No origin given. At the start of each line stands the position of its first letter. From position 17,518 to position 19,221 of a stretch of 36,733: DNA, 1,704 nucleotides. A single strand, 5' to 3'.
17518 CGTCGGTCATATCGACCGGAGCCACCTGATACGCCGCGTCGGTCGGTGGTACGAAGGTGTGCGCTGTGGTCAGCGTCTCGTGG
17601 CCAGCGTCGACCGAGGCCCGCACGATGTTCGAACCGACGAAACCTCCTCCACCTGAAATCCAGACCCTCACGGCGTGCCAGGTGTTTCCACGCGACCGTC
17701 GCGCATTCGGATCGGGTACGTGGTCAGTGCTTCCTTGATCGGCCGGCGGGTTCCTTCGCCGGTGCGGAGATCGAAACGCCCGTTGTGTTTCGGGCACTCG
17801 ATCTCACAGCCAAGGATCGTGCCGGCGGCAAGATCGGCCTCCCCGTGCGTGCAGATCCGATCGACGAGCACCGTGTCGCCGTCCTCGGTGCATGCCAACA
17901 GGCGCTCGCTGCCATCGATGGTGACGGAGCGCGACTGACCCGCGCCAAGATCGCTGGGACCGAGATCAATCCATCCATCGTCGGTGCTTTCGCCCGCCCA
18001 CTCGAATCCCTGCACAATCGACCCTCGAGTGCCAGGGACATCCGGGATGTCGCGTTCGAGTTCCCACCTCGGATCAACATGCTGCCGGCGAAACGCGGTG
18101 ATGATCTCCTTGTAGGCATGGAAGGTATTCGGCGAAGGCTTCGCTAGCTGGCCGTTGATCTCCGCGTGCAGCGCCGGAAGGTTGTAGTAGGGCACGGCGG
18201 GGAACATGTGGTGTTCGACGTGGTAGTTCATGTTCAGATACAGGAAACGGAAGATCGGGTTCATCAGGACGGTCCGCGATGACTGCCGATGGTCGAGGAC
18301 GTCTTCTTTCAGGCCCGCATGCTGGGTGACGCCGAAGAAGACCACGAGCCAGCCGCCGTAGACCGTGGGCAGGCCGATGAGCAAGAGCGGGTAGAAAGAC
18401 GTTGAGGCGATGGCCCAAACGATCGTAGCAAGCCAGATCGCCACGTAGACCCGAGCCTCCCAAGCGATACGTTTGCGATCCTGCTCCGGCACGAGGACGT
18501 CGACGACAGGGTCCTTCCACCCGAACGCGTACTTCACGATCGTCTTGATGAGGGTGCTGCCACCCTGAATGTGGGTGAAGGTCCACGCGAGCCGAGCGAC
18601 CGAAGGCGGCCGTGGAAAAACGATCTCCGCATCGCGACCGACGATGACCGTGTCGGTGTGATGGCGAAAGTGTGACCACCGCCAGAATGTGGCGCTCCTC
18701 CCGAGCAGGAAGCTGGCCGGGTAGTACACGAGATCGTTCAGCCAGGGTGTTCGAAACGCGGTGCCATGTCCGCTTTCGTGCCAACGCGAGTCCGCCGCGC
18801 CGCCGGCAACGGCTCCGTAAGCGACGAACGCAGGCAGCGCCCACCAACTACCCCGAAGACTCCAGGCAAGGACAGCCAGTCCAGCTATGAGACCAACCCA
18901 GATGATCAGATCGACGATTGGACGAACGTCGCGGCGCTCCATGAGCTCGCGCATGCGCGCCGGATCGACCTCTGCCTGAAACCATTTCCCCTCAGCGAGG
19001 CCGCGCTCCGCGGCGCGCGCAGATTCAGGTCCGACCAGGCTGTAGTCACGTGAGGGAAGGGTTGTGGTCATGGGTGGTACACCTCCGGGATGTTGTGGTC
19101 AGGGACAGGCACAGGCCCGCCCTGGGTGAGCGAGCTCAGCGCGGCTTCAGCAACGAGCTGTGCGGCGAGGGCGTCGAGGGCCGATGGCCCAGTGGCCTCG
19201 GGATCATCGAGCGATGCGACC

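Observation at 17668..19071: MocD-MocE-like fusion inside the inositol operon: membrane di-iron oxygenase fused to a Rieske domain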

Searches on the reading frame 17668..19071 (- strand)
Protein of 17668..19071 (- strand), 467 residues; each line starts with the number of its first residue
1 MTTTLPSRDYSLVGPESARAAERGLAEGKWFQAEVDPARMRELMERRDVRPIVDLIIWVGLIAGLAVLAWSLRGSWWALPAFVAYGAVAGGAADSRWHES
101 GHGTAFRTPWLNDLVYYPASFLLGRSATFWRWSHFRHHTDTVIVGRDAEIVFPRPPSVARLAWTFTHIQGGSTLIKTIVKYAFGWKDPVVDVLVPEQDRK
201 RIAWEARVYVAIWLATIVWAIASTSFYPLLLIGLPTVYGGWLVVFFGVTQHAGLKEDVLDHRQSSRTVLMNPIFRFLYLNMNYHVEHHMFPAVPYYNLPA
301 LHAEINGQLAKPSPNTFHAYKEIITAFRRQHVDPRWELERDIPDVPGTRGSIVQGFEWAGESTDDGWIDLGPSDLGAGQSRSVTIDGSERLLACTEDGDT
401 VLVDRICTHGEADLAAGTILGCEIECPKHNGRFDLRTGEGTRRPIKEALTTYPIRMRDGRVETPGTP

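Call 4: search_protein_families(library=pfam, proteins=[window:17668-19071:-], max_evalue=0.1)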
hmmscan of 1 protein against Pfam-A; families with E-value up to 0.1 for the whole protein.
window:17668-19071:- (467 aa): 3 families
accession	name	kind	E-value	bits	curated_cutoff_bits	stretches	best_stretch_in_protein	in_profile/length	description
PF00487.30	FA_desaturase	-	1.4e-38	133.6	29.7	1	75-314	2-247/253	Fatty acid desaturase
PF00355.32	Rieske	-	7.7e-12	45.4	20.3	1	372-453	8-88/88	Rieske [2Fe-2S] domain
PF13806.12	Rieske_2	-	0.00023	21.5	27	1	373-462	9-102/104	Rieske-like [2Fe-2S] domain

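Call 5: search_protein_families(library=ncbifam, proteins=[window:17668-19071:-], max_evalue=0.1)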
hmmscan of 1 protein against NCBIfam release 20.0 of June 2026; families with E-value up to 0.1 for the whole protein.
window:17668-19071:- (467 aa): 11 families
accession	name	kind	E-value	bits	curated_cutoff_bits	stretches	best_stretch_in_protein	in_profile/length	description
TIGR02377.1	MocE_fam_FeS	subfamily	2.4e-17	62.8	136.15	1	395-462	31-98/101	MocE family 2Fe-2S type ferredoxin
NF007422.0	PRK09965.1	equivalog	3.7e-16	59.1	113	1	382-461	17-96/106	bifunctional 3-phenylpropionate/cinnamic acid dioxygenase ferredoxin subunit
NF041683.1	ant_diox_AndAb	equivalog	4.6e-16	58.9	150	1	374-462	10-97/100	anthranilate 1,2-dioxygenase ferredoxin subunit AndAb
NF042948.2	3PPDioc_HcaC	equivalog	4e-12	46.3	150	1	375-461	12-98/105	3-phenylpropionate/cinnamic acid dioxygenase ferredoxin subunit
NF041365.1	GntB_guanitoxin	equivalog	4.6e-09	36.1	380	1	64-304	36-277/308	guanitoxin biosynthesis L-arginine gamma (S) hydroxylase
NF052549.1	FAdesatDesBBac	equivalog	5.1e-09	35.8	500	1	29-305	8-289/340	Delta(10) desaturase DesB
NF045688.1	BCarotHydoxCrtR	equivalog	5.3e-07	29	475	1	237-299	191-250/297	beta-carotene hydroxylase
TIGR02378.1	nirD_assim_sml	equivalog_domain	0.00026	21.1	74.65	1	396-462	32-102/105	nitrite reductase small subunit NirD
NF041174.1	SDX_Thmprot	equivalog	0.0014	18.7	170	1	380-444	16-80/109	sulredoxin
NF045690.1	BCarotKetCrtW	equivalog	0.0021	17.4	350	1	234-304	181-252/257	beta-carotene ketolase CrtW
NF052579.1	BetMthstMoxSdmAMthl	equivalog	0.048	12.6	600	0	374-434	26-86/351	4beta-methylsterol monooxygenase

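Call 8: find_homologous_proteins(query=window:17668-19071:-, max_evalue=0.00001)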
Query window:17668-19071:- (467 aa): 7744 proteins with E <= 0.00001 among 8000 candidates; the best 120 are listed.
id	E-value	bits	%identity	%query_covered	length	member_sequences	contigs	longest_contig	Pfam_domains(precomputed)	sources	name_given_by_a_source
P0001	0.0e+0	1040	94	100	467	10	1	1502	PF00355.33,PF00487.31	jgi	jgi:Na+-transporting NADH:ubiquinone oxidoreductase subunit F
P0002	7.2e-293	990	89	100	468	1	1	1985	PF00355.33,PF00487.31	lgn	-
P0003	3.2e-289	977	88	99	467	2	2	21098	PF00355.33,PF00487.31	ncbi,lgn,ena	-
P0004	7.7e-282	953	85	100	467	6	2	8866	PF00355.33,PF00487.31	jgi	jgi:Na+-transporting NADH:ubiquinone oxidoreductase subunit F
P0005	1.3e-271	919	82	99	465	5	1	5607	PF00355.33,PF13806.13,PF00487.31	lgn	-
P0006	3.0e-271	918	82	99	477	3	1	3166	PF00355.33,PF00487.31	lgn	-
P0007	2.1e-270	915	82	99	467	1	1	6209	PF00355.33,PF00487.31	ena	-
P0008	4.5e-264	895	80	98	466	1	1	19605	PF00355.33,PF00487.31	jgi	jgi:Na+-transporting NADH:ubiquinone oxidoreductase subunit F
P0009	2.2e-242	823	73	100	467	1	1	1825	PF00355.33,PF00487.31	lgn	-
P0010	1.4e-239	814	74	97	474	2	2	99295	PF00355.33,PF00487.31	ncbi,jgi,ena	jgi:fatty acid desaturase/nitrite reductase/ring-hydroxylating ferredoxin subunit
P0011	3.2e-236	803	71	99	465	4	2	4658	PF00355.33,PF00487.31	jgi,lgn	-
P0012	1.2e-235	801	71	99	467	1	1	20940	PF00355.33,PF00487.31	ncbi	ncbi:MAG: fatty acid desaturase [Acidimicrobiales bacterium]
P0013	7.1e-233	792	69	99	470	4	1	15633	PF00355.33,PF00487.31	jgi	jgi:Na+-transporting NADH:ubiquinone oxidoreductase subunit F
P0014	2.5e-232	790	71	99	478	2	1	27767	PF00355.33,PF00487.31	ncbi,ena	-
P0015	7.8e-231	785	69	99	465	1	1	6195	PF00355.33,PF00487.31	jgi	-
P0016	3.3e-230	783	70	99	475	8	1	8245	PF00355.33,PF00487.31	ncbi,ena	-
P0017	5.2e-230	782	70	98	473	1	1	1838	PF00355.33,PF00487.31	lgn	-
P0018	2.2e-200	684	63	97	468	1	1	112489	PF00355.33,PF00487.31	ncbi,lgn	-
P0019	5.8e-200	683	63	98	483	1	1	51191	PF00355.33,PF00487.31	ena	-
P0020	1.4e-199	682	62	99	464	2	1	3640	PF00355.33,PF00487.31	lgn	-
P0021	1.5e-195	668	61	99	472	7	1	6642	PF00355.33,PF00487.31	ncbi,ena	-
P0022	1.3e-193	662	61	99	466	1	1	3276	PF00355.33,PF13806.13,PF00487.31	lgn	-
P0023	9.4e-193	659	62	97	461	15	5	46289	PF00355.33,PF13806.13,PF00487.31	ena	-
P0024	1.5e-192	659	59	99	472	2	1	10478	PF00355.33,PF00487.31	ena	-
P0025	3.6e-189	647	60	97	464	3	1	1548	PF00355.33,PF00487.31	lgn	-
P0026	4.4e-189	647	60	98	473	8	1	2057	PF00355.33,PF00487.31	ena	-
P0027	2.5e-188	645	59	97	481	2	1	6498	PF00355.33,PF00487.31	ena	-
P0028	2.7e-188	645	60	99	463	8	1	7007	PF00355.33,PF00487.31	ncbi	-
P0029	1.2e-187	642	60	99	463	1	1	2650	PF00355.33,PF00487.31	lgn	-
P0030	4.0e-187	641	59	99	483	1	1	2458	PF00355.33,PF00487.31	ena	-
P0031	7.3e-186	637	60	99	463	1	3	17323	PF00355.33,PF00487.31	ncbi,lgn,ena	-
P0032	9.6e-184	630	59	97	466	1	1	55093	PF00355.33,PF00487.31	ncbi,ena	-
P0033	7.6e-183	627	60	98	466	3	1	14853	PF00355.33,PF00487.31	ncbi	ncbi:MAG: fatty acid desaturase [Actinomycetota bacterium]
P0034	5.3e-170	584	54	99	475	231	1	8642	PF00355.33,PF00487.31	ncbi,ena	ncbi:MAG: fatty acid desaturase [Ilumatobacteraceae bacterium]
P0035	1.6e-166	573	55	99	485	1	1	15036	PF00355.33,PF00487.31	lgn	-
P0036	2.0e-164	566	54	99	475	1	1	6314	PF00355.33,PF00487.31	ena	-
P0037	3.0e-164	565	54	98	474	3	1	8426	PF00355.33,PF00487.31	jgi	jgi:fatty acid desaturase/nitrite reductase/ring-hydroxylating ferredoxin subunit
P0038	1.5e-163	563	55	97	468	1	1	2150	PF00355.33,PF00487.31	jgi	jgi:fatty acid desaturase/nitrite reductase/ring-hydroxylating ferredoxin subunit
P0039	1.6e-163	563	55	98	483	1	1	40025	PF00355.33,PF00487.31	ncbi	-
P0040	1.8e-163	563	54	97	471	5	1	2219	PF00355.33,PF00487.31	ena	-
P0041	4.2e-163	561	54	99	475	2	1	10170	PF00355.33,PF00487.31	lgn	-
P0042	7.9e-163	561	54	98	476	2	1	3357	PF00355.33,PF00487.31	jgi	jgi:fatty acid desaturase/nitrite reductase/ring-hydroxylating ferredoxin subunit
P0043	1.2e-162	560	53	98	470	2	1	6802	PF00355.33,PF00487.31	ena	-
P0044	1.9e-162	559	54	97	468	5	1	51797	PF00355.33,PF00487.31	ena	-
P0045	2.1e-162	559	54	97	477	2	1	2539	PF00355.33,PF00487.31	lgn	-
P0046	2.2e-162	559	53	99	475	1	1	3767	PF00355.33,PF00487.31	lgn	-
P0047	2.4e-162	559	54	99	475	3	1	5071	PF00355.33,PF00487.31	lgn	-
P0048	2.7e-162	559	54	97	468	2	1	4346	PF00355.33,PF00487.31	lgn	-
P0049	2.7e-162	559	51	99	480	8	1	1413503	PF00355.33,PF00487.31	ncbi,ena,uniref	ncbi:fatty acid desaturase [Candidatus Poriferisocius sp.]|uniref:fatty acid desaturase n=1 Tax=Cand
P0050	2.8e-162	559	55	97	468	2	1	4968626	PF00355.33,PF00487.31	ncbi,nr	ncbi:MAG: fatty acid desaturase [Ilumatobacteraceae bacterium]|nr:fatty acid desaturase [Ilumatobact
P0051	3.6e-162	558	55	97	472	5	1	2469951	PF00355.33,PF13806.13,PF00487.31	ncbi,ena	-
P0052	1.8e-161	556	53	98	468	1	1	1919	PF00355.33,PF00487.31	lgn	-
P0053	1.9e-161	556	53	97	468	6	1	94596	PF00355.33,PF00487.31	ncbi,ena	-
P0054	6.0e-161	554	54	97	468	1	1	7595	PF00355.33,PF00487.31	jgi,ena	-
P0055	6.9e-161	554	53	98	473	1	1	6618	PF00355.33,PF00487.31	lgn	-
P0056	5.1e-160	551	52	98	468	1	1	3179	PF00355.33,PF00487.31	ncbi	-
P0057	7.3e-160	551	54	99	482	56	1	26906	PF00355.33,PF00487.31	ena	-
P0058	7.4e-160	551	52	97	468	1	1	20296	PF00355.33,PF00487.31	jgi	jgi:Na+-transporting NADH:ubiquinone oxidoreductase subunit F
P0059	1.3e-159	550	54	97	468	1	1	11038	PF00355.33,PF00487.31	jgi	jgi:fatty acid desaturase/nitrite reductase/ring-hydroxylating ferredoxin subunit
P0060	1.7e-159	550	53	97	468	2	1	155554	PF00355.33,PF00487.31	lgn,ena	-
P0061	1.9e-159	549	53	97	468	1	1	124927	PF00355.33,PF00487.31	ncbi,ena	-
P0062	2.6e-159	549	53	97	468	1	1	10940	PF00355.33,PF00487.31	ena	-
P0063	2.6e-159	549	53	97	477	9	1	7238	PF00355.33,PF00487.31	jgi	jgi:fatty acid desaturase/nitrite reductase/ring-hydroxylating ferredoxin subunit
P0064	3.0e-159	549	53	97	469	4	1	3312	PF00355.33,PF00487.31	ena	-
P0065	3.1e-159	549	52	99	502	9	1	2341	PF00355.33,PF00487.31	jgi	jgi:Na+-transporting NADH:ubiquinone oxidoreductase subunit F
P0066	4.1e-159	548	53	97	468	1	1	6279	PF00355.33,PF00487.31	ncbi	-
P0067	5.3e-159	548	54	99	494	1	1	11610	PF00355.33,PF00487.31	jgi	jgi:fatty acid desaturase/nitrite reductase/ring-hydroxylating ferredoxin subunit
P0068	5.9e-159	548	53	98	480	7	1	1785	PF00355.33,PF00487.31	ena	-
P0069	7.2e-159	547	52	100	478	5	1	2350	PF00355.33,PF00487.31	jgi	jgi:fatty acid desaturase/nitrite reductase/ring-hydroxylating ferredoxin subunit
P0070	1.1e-158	547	52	100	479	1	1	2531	PF00355.33,PF00487.31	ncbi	-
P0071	1.8e-158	546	53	97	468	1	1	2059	PF00355.33,PF00487.31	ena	-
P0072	2.9e-158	546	53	98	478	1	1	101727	PF00355.33,PF00487.31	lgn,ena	-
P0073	3.1e-158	545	52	97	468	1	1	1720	PF00355.33,PF00487.31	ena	-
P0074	4.1e-158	545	52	97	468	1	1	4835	PF00355.33,PF00487.31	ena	-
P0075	1.1e-157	544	53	97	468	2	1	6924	PF00355.33,PF00487.31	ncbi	-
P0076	1.1e-157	544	53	99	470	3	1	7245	PF00355.33,PF00487.31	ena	-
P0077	1.1e-157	544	53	98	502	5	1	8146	PF00355.33,PF13806.13,PF00487.31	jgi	jgi:Na+-transporting NADH:ubiquinone oxidoreductase subunit F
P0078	1.8e-157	543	53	96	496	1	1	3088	PF00355.33,PF00487.31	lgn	-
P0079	1.8e-157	543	52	99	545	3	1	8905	PF00355.33,PF00487.31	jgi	jgi:Na+-transporting NADH:ubiquinone oxidoreductase subunit F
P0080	2.0e-157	543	52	97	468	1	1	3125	PF00355.33,PF00487.31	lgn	-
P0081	2.9e-157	542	54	97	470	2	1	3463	PF00355.33,PF00487.31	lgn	-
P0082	7.3e-157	541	52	97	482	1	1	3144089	PF00355.33,PF13806.13,PF00487.31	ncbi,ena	-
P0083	1.2e-156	540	53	97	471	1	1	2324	PF00355.33,PF00487.31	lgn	-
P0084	1.4e-156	540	53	97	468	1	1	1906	PF00355.33,PF00487.31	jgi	jgi:fatty acid desaturase/nitrite reductase/ring-hydroxylating ferredoxin subunit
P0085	1.5e-156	540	53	97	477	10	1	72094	PF00355.33,PF00487.31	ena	-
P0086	1.5e-156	540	53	96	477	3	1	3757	PF00355.33,PF00487.31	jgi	jgi:Na+-transporting NADH:ubiquinone oxidoreductase subunit F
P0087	1.9e-156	539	53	99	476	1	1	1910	PF00355.33,PF00487.31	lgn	-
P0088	2.0e-156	539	52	97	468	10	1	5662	PF00355.33,PF00487.31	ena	-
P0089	3.0e-156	539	53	97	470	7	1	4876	PF00355.33,PF00487.31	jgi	-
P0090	3.5e-156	539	54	97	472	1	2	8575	PF00355.33,PF00487.31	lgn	-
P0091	3.6e-156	539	51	98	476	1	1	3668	PF00355.33,PF00487.31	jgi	jgi:fatty acid desaturase/nitrite reductase/ring-hydroxylating ferredoxin subunit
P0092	5.3e-156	538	53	97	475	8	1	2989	PF00355.33,PF00487.31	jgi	jgi:MocE subfamily Rieske [2Fe-2S] domain protein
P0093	5.6e-156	538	51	97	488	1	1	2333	PF00355.33,PF00487.31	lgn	-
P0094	7.1e-156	538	53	97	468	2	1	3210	PF00355.33,PF00487.31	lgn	-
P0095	7.5e-156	538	52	97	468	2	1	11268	PF00355.33,PF00487.31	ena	-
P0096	8.1e-156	537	54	98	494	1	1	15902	PF00355.33,PF13806.13,PF00487.31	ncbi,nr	ncbi:MAG: fatty acid desaturase [Acidimicrobiia bacterium]|nr:fatty acid desaturase [Acidimicrobiia 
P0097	9.8e-156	537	54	97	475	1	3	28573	PF00355.33,PF00487.31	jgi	jgi:Na+-transporting NADH:ubiquinone oxidoreductase subunit F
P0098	1.5e-155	537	53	97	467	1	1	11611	PF00355.33,PF00487.31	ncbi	-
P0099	1.7e-155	536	52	98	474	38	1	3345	PF00355.33,PF00487.31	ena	-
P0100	1.8e-155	536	51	97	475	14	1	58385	PF00355.33,PF13806.13,PF00487.31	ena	-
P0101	1.9e-155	536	52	97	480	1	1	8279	PF00355.33,PF13806.13,PF00487.31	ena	-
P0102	3.2e-155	535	53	98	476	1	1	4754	PF00355.33,PF00487.31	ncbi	-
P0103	4.3e-155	535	52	97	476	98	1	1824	PF00355.33,PF13806.13,PF00487.31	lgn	-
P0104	4.7e-155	535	51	100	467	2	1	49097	PF00355.33,PF00487.31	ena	-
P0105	5.1e-155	535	53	97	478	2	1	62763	PF00355.33,PF13806.13,PF00487.31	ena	-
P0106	5.1e-155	535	53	98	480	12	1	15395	PF00355.33,PF00487.31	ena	-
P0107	5.6e-155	535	53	99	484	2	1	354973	PF00355.33,PF00487.31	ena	-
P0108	5.8e-155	535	54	97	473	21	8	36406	PF00355.33,PF13806.13,PF00487.31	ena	-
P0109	6.3e-155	534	51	99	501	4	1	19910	PF00355.33,PF00487.31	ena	-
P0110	6.5e-155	534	53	97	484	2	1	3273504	PF00355.33,PF00487.31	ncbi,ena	-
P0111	6.9e-155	534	51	99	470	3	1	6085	PF00355.33,PF00487.31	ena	-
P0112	9.9e-155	534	52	97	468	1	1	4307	PF00355.33,PF00487.31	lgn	-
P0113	1.1e-154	534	54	97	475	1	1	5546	PF00355.33,PF00487.31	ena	-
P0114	1.4e-154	533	51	98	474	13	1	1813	PF00355.33,PF00487.31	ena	-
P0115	1.4e-154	533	52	97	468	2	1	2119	PF00355.33,PF00487.31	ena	-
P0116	2.8e-154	532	52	98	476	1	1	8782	PF00355.33,PF00487.31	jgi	jgi:fatty acid desaturase/nitrite reductase/ring-hydroxylating ferredoxin subunit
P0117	2.8e-154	532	51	97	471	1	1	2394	PF00355.33,PF00487.31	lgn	-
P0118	3.0e-154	532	51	98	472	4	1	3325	PF00355.33,PF00487.31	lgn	-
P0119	3.6e-154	532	53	97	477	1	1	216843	PF00355.33,PF00487.31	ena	-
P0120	4.1e-154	532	52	99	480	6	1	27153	PF00355.33,PF13806.13,PF00487.31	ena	-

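Call 9: search_dna_similar(query=window:17668-19071:-, collection=plasmids, mode=protein, max_rows=40)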
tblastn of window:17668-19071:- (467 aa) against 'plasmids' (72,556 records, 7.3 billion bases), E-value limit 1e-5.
Records with a match: 415; places in all: 468; records where one place covers at least 80% of the query: 270.
Best place of each record, by identity: <60% 415.
By first word of the organism name: Rhizobium 152; Sinorhizobium 105; Sphingobium 16; Burkholderia 11; Pseudomonas 11; Ensifer 10; Paraburkholderia 10; Novosphingobium 9; Caballeronia 7; Bradyrhizobium 7; and 42 more.
By predicted mobility (MOB-suite, as given by PLSDB): non-mobilizable 198; mobilizable 119; conjugative 98.
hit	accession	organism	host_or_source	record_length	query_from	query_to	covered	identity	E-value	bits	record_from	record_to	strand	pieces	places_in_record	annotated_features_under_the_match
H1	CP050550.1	Rhizobium leguminosarum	-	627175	1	461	98%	45.3%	5e-84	381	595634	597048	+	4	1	Rieske 2Fe-2S domain-containing protein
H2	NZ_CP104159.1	Rhizobium sp. CB3060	Leucaena leucocephala,cell culture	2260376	7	456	96%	45.5%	1e-90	360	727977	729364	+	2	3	record has no annotation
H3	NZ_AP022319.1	Burkholderia sp. THE68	Togo hemipterus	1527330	8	461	97%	45.0%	2e-110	365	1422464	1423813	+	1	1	none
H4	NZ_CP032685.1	Rhizobium sp. CCGE531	Phaseolus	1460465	1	461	99%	44.1%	3e-92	365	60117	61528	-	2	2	record has no annotation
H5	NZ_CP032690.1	Rhizobium sp. CCGE532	Phaseolus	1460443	1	461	99%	44.1%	3e-92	365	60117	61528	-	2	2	record has no annotation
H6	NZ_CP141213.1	Sinorhizobium meliloti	alfalfa,Isolate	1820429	1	461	99%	44.1%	1e-92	367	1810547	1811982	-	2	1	none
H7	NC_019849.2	Sinorhizobium meliloti GR4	-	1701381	1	461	99%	43.8%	3e-92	366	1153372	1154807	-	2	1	none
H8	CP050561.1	Sinorhizobium meliloti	Melilotus officinalis,cell culture,root ...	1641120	1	461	99%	43.8%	3e-92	366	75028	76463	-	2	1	fatty acid desaturase family protein | Rieske 2Fe-2S domain-containing protein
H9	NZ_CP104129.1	Sinorhizobium sp. M103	Phaseolus vulgaris,cell ...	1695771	1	461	98%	44.3%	2e-88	374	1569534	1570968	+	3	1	none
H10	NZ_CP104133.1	Sinorhizobium sp. K101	Phaseolus vulgaris,cell ...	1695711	1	461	98%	44.3%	2e-88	374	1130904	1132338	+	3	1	none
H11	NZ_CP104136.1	Sinorhizobium sp. C101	Phaseolus vulgaris,cell ...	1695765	1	461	98%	44.3%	2e-88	374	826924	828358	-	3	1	record has no annotation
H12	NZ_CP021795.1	Sinorhizobium meliloti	Medicago sativa,Single Cell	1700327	1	461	99%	43.8%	6e-91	362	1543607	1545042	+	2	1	none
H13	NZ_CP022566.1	Rhizobium leguminosarum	Root nodule,Pisum sativum root-nodule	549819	1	461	99%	43.7%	4e-111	367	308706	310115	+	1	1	fatty acid desaturase family protein | MocE family 2Fe-2S type ferredoxin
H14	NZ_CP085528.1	Sinorhizobium meliloti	Medicago,cell culture,lupulina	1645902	1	461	99%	43.6%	2e-91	363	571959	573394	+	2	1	none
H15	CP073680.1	Sinorhizobium meliloti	Medicago truncatula,cell culture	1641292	1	461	99%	43.6%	5e-91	362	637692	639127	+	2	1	fatty acid desaturase family protein | Rieske 2Fe-2S domain-containing protein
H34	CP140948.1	Sinorhizobium meliloti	Medicago lupulina,whole organism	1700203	1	461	99%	43.3%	4e-108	359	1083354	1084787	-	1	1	fatty acid desaturase family protein | MocE family 2Fe-2S type ferredoxin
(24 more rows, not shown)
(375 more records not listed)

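Call 10: get_annotated_region(hit=H13, flank=12000)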
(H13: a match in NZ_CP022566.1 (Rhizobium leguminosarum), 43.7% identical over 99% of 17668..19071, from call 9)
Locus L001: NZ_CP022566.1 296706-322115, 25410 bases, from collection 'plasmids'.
description: Rhizobium leguminosarum bv. viciae strain BIHB 1148 plasmid pSK02, complete sequence
organism: Rhizobium leguminosarum (NCBI taxid 387)
taxonomy: Bacteria; Pseudomonadota; Alphaproteobacteria; Hyphomicrobiales; Rhizobiaceae; Rhizobium; Rhizobium leguminosarum
host: -; source: Root nodule,Pisum sativum root-nodule; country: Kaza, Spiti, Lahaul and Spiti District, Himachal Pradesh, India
typing (MOB-suite, as given by PLSDB): mobilizable; relaxase MOBQ
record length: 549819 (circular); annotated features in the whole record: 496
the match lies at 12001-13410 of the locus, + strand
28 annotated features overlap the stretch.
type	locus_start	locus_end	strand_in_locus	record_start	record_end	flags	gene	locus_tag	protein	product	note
CDS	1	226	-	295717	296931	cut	repC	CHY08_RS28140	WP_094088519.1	plasmid replication protein RepC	-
CDS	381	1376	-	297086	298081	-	repB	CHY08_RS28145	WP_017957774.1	plasmid partitioning protein RepB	-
CDS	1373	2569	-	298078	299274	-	repA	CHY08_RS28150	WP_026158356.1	plasmid partitioning protein RepA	-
CDS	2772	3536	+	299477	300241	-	cobF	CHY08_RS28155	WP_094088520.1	precorrin-6A synthase (deacetylating)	GO:0009236 - cobalamin biosynthetic process [Evidence IEA]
CDS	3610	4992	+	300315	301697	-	cobG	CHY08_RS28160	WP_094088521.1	precorrin-3B synthase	GO:0019250 - aerobic cobalamin biosynthetic process [Evidence IEA]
CDS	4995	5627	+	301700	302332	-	-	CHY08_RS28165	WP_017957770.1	precorrin-8X methylmutase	GO:0009236 - cobalamin biosynthetic process [Evidence IEA]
CDS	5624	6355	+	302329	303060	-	-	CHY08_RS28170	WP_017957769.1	precorrin-2 C(20)-methyltransferase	GO:0009236 - cobalamin biosynthetic process [Evidence IEA]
CDS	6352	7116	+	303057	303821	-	-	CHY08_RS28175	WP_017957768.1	precorrin-3B C(17)-methyltransferase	-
CDS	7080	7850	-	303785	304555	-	-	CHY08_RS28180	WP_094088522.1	cobalt-precorrin-6A reductase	GO:0009236 - cobalamin biosynthetic process [Evidence IEA]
CDS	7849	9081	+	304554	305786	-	cbiE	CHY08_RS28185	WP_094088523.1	precorrin-6y C5,15-methyltransferase (decarboxylating) subunit CbiE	GO:0046140 - corrin biosynthetic process [Evidence IEA]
CDS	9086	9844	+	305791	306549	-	cobM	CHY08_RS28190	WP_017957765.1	precorrin-4 C(11)-methyltransferase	GO:0009236 - cobalamin biosynthetic process [Evidence IEA]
CDS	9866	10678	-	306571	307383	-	-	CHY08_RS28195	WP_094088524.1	TIM barrel protein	-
CDS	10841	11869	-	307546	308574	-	-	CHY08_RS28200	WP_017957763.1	LacI family DNA-binding transcriptional regulator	-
CDS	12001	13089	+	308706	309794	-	-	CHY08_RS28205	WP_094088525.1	fatty acid desaturase family protein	-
CDS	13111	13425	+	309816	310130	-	-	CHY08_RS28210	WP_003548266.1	MocE family 2Fe-2S type ferredoxin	-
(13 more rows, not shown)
